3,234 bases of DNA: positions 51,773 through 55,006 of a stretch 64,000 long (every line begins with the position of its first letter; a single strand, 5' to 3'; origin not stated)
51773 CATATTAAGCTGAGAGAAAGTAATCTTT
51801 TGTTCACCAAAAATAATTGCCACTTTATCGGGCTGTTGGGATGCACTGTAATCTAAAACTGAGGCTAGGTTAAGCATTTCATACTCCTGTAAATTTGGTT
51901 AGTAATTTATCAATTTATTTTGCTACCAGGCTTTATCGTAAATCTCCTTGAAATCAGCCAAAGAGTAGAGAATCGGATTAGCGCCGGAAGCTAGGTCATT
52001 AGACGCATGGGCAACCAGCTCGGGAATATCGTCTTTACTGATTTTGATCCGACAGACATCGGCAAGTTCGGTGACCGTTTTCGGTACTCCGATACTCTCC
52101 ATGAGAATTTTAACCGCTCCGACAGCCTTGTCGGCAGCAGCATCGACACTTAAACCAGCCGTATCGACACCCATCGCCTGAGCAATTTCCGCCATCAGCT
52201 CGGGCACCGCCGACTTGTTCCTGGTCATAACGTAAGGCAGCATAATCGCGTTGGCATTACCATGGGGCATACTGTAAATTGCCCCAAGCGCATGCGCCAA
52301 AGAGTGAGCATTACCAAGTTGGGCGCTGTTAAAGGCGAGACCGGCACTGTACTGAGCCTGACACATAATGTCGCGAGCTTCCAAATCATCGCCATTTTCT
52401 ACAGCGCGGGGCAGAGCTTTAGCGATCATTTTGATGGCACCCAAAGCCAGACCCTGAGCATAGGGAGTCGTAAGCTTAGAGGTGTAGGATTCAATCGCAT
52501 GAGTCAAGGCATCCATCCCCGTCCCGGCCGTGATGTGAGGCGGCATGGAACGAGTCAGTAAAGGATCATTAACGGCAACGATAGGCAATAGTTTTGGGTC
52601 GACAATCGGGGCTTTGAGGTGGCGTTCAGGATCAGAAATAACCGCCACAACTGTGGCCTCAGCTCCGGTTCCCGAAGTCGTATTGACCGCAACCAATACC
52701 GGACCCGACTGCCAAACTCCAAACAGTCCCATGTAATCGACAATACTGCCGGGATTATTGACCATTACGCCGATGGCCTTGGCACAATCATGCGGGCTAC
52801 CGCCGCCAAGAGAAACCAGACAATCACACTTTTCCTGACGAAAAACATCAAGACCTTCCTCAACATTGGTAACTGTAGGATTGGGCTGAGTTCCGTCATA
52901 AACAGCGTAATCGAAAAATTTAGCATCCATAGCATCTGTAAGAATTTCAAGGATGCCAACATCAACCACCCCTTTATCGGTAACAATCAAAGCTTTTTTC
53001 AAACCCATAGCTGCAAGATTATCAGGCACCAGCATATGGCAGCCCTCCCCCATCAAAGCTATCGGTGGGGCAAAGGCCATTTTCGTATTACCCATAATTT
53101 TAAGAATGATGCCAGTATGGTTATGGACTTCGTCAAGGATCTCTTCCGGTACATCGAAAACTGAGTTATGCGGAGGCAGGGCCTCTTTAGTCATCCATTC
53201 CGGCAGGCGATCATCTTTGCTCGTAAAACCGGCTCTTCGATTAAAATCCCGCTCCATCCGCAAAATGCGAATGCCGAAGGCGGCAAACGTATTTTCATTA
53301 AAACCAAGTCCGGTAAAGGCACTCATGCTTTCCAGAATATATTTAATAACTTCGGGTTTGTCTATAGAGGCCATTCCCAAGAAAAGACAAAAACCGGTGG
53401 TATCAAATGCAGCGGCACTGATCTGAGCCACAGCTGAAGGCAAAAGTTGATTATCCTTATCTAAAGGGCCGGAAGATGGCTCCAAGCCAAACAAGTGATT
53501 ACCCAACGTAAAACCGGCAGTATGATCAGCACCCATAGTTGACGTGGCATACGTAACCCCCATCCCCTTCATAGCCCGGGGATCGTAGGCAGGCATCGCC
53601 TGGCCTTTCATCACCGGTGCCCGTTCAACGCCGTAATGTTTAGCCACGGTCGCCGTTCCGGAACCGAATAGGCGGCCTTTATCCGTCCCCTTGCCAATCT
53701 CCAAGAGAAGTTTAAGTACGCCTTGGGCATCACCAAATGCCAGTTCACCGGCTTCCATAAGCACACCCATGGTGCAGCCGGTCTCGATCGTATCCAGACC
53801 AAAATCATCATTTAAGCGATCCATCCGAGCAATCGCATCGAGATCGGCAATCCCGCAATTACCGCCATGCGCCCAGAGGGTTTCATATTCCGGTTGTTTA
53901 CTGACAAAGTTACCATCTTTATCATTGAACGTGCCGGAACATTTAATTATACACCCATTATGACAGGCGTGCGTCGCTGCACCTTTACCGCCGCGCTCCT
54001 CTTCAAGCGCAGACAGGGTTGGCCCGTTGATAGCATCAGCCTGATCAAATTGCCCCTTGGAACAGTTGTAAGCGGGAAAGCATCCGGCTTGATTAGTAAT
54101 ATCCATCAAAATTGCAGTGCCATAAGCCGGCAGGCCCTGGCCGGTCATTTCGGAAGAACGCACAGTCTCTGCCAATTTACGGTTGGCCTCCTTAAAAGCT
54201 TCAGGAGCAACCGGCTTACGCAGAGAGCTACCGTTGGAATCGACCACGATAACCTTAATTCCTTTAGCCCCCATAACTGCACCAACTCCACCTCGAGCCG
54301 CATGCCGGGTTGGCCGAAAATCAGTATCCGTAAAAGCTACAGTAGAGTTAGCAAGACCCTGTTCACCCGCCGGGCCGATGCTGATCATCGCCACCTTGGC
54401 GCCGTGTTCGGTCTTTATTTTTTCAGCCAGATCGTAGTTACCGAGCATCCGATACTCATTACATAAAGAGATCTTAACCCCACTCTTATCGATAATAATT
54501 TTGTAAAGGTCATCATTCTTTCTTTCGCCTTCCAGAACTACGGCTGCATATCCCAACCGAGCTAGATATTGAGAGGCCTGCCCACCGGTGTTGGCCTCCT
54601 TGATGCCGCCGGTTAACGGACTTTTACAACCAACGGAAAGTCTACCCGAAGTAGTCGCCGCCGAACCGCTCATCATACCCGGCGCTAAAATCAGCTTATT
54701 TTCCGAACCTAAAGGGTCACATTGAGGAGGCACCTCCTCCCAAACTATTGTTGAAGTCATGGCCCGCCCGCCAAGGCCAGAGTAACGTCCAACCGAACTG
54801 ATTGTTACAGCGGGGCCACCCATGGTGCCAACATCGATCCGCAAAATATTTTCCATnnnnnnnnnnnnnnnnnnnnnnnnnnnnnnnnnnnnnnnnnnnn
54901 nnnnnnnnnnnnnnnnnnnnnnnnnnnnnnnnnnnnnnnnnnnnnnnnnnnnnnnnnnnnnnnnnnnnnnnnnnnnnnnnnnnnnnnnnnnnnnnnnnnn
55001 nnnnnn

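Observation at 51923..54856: Single-polypeptide fusion of tungsten aldehyde:ferredoxin oxidoreductase and Fe-alcohol dehydrogenase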

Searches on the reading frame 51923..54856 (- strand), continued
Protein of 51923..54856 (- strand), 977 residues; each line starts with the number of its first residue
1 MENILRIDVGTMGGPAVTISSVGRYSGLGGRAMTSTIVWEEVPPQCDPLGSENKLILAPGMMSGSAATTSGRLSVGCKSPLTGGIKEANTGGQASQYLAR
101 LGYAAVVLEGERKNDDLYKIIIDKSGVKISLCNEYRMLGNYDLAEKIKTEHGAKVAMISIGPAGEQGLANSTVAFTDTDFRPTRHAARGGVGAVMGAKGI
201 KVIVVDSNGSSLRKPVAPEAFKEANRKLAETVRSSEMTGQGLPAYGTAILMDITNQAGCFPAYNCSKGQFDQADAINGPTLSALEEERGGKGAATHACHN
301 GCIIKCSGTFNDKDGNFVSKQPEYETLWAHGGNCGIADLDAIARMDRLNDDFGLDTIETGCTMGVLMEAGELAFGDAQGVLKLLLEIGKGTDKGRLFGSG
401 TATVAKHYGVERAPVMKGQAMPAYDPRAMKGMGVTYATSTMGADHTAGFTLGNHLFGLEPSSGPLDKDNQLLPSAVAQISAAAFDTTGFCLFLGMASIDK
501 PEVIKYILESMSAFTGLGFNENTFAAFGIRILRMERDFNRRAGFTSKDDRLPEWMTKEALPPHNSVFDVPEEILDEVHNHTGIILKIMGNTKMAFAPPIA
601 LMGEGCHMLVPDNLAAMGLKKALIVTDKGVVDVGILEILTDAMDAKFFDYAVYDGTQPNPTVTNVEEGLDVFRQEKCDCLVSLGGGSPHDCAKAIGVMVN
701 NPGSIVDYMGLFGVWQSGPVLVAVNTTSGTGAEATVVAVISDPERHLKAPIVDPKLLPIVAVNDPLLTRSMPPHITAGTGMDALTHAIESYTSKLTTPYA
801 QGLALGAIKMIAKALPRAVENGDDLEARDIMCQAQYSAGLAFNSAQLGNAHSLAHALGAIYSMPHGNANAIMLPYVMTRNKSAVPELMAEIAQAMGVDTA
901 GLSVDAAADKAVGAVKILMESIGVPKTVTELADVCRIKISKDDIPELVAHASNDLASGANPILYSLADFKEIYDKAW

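Call 56: find_encoding_contigs(protein=P0022, flank=8000, max_places=2)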
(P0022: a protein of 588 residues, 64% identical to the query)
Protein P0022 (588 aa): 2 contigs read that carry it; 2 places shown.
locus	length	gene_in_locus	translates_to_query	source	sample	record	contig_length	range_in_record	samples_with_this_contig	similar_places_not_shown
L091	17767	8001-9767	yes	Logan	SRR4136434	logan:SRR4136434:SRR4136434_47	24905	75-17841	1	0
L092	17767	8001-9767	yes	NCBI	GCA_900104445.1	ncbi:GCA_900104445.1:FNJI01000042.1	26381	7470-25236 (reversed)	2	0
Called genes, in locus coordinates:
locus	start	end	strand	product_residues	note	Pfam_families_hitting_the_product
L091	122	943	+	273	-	PF00106:adh_short, PF08659:KR, PF13561:adh_short_C2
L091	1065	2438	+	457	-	PF13669:Glyoxalase_4 (faint), PF00903:Glyoxalase (weak), PF10604:Polyketide_cyc2, PF08327:AHSA1 (faint)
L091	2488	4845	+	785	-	PF00884:Sulfatase, PF16347:SGSH_C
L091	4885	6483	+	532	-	PF00884:Sulfatase, PF01663:Phosphodiest (weak)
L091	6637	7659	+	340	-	PF08240:ADH_N, PF00107:ADH_zinc_N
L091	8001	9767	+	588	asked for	PF02730:AFOR_N, PF01314:AFOR_C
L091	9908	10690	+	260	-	PF00106:adh_short, PF08659:KR, PF13561:adh_short_C2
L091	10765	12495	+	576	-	PF00501:AMP-binding, PF13193:AMP-binding_C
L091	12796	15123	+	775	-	PF00884:Sulfatase, PF13385:Laminin_G_3 (faint), PF16347:SGSH_C (weak)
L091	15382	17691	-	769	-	PF14537:Cytochrom_c3_2 (faint), PF13435:Cytochrome_C554 (faint), PF23914:TPR_CcmH_CycH (faint), PF13431:TPR_17 (faint), PF00515:TPR_1 (weak), PF14559:TPR_19 (weak), PF12895:ANAPC3 (weak), PF13432:TPR_16 (weak), +8 more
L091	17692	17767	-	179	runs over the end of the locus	PF00355:Rieske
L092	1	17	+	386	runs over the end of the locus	PF03176:MMPL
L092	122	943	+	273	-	PF00106:adh_short, PF08659:KR, PF13561:adh_short_C2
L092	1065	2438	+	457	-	PF13669:Glyoxalase_4 (faint), PF00903:Glyoxalase (weak), PF10604:Polyketide_cyc2, PF08327:AHSA1 (faint)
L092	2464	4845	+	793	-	PF00884:Sulfatase, PF16347:SGSH_C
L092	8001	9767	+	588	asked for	PF02730:AFOR_N, PF01314:AFOR_C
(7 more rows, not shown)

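Call 58: list_cluster_members(proteins=[P0158, P0167, P0200, P0206, P0249, P0211])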
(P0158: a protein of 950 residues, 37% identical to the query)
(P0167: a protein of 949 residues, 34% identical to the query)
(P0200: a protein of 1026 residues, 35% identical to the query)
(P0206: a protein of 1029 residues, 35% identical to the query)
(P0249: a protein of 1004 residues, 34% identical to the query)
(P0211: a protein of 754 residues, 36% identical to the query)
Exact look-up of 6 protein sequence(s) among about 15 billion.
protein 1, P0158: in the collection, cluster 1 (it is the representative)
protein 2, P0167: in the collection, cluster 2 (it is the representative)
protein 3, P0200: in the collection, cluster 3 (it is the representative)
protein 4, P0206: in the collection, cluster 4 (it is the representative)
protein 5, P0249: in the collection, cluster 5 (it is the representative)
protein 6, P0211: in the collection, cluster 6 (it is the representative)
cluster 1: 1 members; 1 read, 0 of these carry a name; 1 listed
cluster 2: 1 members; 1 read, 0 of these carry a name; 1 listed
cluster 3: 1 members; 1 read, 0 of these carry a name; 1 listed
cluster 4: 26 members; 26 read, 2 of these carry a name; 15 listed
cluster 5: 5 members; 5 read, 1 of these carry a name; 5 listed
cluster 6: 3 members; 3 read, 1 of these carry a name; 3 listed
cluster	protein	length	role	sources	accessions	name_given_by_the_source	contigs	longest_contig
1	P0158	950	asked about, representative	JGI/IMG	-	-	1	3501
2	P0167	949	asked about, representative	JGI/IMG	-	-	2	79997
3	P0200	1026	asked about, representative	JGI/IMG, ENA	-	-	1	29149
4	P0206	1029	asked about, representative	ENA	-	-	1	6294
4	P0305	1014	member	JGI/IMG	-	aldehyde:ferredoxin oxidoreductase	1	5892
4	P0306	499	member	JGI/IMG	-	aldehyde:ferredoxin oxidoreductase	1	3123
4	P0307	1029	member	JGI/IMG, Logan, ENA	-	-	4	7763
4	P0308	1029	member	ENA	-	-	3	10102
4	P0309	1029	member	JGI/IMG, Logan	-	-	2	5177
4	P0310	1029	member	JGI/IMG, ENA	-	-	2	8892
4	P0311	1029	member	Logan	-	-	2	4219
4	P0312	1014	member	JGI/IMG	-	-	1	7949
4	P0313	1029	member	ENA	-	-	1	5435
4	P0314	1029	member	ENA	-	-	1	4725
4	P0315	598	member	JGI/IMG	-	-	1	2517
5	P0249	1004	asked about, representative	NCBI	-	-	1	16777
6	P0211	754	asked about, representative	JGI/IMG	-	-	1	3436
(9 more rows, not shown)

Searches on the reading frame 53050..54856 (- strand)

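Call 18: search_solved_structures(query=window:53050-54856:-, max_evalue=1e-10, show_alignments=3)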
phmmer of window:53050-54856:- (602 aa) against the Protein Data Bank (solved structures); distinct sequences matched with E-value up to 1e-10: 9.
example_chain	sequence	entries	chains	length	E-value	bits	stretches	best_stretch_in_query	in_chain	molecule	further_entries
9mqx_D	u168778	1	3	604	7.7e-77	262.4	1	5-563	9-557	Aldehyde:ferredoxin oxidoreductase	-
9g7j_A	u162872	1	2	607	7.8e-68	232.6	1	28-567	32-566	Aldehyde ferredoxin oxidoreductase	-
1aor_A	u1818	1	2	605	1.3e-67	231.9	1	27-562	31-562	ALDEHYDE FERREDOXIN OXIDOREDUCTASE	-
8c0z_A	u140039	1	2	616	1.6e-64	221.7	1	27-560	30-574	Aldehyde:ferredoxin oxidoreductase,tungsten-containing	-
9q1t_A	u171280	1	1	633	2e-55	191.6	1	27-554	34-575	Tungsten-dependent aldehyde oxidoreductase WOR83 from Haloferax volcanii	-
1b25_A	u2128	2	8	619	1.1e-47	166.1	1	27-453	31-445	PROTEIN (FORMALDEHYDE FERREDOXIN OXIDOREDUCTASE) | FORMALDEHYDE FERREDOXIN OXIDOREDUCTASE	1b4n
4z3w_A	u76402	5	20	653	6.3e-19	71.2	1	28-208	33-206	Benzoyl-CoA reductase, putative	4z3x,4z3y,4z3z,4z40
6x1o_A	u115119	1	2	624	8e-17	64.2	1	28-449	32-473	Formaldehyde:ferredoxin oxidoreductase wor5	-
6x6u_A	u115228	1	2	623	8.1e-17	64.2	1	28-449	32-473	Formaldehyde:ferredoxin oxidoreductase wor5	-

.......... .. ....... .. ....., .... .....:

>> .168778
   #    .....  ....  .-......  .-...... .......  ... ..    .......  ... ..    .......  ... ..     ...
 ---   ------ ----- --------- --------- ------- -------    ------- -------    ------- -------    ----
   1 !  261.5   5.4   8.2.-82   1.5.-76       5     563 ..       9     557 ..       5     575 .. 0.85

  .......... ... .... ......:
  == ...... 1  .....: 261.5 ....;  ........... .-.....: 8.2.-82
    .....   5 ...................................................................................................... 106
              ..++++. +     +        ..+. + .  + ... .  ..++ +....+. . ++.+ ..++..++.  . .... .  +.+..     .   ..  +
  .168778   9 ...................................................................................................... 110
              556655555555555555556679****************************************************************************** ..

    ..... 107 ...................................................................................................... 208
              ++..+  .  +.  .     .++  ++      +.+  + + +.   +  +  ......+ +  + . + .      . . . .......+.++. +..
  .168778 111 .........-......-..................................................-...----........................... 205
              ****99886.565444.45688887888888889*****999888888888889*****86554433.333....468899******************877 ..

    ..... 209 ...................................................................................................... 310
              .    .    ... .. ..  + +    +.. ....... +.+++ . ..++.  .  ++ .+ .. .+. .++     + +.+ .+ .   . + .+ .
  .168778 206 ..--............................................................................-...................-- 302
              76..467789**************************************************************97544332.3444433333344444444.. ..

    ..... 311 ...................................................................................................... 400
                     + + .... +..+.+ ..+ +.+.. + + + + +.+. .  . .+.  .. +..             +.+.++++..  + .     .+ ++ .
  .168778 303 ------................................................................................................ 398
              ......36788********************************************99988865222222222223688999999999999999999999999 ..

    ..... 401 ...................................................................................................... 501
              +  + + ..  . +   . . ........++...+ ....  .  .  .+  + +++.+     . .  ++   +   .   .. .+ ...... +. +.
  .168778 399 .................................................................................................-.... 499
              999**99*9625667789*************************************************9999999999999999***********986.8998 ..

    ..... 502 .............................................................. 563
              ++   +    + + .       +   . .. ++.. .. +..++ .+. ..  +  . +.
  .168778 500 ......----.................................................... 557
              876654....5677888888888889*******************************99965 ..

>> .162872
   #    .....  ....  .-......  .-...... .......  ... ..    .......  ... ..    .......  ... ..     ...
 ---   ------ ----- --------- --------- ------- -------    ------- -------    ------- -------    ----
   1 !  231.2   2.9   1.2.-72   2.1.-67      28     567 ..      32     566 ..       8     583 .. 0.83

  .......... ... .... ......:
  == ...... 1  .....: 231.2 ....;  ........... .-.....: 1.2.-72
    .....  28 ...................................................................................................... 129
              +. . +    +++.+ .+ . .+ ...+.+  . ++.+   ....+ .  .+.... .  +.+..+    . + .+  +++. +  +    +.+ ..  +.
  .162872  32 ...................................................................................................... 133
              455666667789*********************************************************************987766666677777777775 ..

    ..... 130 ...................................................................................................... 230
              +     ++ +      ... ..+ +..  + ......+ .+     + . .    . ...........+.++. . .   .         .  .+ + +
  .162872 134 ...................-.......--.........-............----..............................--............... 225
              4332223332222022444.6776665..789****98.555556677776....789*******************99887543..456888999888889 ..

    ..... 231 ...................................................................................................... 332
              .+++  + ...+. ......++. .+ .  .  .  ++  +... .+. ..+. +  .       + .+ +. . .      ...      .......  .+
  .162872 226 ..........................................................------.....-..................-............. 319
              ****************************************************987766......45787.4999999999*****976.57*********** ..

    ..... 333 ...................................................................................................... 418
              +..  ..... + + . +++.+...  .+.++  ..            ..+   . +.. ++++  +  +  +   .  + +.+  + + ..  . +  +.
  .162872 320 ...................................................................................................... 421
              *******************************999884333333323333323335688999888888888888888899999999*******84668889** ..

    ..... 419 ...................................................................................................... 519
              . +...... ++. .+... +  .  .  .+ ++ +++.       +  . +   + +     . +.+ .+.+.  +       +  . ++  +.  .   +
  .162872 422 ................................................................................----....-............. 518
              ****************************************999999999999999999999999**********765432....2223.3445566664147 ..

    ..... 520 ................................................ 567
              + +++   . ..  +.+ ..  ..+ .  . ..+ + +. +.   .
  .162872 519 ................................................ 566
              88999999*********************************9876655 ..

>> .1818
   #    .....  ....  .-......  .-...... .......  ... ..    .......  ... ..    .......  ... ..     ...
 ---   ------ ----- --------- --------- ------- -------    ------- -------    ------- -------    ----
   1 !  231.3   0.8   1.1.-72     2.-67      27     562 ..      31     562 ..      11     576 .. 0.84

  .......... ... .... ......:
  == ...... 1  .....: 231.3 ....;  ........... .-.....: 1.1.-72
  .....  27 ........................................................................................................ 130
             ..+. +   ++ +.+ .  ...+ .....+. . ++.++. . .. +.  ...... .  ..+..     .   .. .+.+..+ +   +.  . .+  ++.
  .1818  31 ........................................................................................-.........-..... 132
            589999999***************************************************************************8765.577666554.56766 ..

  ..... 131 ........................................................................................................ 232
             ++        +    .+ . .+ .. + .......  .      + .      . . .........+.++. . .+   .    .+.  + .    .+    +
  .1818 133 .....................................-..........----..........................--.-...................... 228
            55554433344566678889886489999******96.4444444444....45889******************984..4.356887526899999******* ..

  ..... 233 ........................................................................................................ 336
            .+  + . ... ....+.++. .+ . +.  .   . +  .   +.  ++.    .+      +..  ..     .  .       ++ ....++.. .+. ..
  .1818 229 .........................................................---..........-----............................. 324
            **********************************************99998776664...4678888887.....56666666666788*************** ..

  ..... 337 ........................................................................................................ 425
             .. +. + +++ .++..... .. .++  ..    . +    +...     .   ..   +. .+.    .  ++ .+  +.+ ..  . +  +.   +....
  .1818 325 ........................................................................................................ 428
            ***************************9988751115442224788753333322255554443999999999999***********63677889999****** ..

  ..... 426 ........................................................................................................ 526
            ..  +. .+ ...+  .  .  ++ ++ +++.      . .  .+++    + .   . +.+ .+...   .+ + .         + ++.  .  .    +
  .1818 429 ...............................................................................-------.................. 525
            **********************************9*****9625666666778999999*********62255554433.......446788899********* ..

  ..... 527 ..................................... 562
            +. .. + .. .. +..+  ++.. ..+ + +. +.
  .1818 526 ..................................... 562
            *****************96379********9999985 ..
